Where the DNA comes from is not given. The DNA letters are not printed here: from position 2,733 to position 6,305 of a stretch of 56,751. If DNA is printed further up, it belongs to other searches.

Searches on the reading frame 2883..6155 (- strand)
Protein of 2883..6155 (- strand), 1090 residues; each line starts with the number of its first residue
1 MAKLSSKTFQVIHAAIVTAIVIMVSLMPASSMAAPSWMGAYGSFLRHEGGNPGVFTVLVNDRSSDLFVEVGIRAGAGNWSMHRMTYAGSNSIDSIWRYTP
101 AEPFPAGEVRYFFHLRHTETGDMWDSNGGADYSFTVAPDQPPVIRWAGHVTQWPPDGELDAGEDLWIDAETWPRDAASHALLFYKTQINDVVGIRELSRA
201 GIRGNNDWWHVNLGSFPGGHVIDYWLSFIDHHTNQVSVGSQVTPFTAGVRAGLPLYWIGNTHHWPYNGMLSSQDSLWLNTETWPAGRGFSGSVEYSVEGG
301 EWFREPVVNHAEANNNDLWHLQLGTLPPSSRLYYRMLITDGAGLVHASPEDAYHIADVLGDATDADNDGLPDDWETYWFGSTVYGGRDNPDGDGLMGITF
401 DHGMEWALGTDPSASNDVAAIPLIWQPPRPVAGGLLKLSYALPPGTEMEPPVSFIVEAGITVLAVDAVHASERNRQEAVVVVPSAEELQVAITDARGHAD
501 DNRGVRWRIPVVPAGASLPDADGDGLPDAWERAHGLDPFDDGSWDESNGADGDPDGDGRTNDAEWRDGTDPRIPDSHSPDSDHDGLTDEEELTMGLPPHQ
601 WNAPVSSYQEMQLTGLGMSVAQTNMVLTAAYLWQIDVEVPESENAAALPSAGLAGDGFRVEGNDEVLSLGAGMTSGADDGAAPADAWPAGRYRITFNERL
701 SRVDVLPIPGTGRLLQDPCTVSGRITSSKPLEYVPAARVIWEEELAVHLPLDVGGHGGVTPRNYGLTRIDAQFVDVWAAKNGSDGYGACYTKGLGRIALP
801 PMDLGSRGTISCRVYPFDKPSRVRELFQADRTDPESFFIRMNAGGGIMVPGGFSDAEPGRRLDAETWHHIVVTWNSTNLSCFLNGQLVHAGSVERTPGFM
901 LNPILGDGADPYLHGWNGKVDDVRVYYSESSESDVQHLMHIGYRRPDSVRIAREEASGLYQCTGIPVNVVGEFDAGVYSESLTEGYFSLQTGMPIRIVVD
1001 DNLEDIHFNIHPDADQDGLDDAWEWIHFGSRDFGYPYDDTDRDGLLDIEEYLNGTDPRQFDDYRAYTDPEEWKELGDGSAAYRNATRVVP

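Call 70: search_protein_families(library=pfam, proteins=[window:2883-6155:-], max_evalue=0.00001)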
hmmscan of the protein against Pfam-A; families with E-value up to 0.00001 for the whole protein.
window:2883-6155:- (1090 aa): 2 families
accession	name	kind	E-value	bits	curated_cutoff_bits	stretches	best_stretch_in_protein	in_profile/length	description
PF13385.13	Laminin_G_3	-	2.2e-16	60.8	27.6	1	802-936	12-151/151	Concanavalin A-like lectin/glucanases superfamily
PF18884.5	TSP3_bac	-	1.2e-06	28.7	25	0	520-540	1-21/22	Bacterial TSP3 repeat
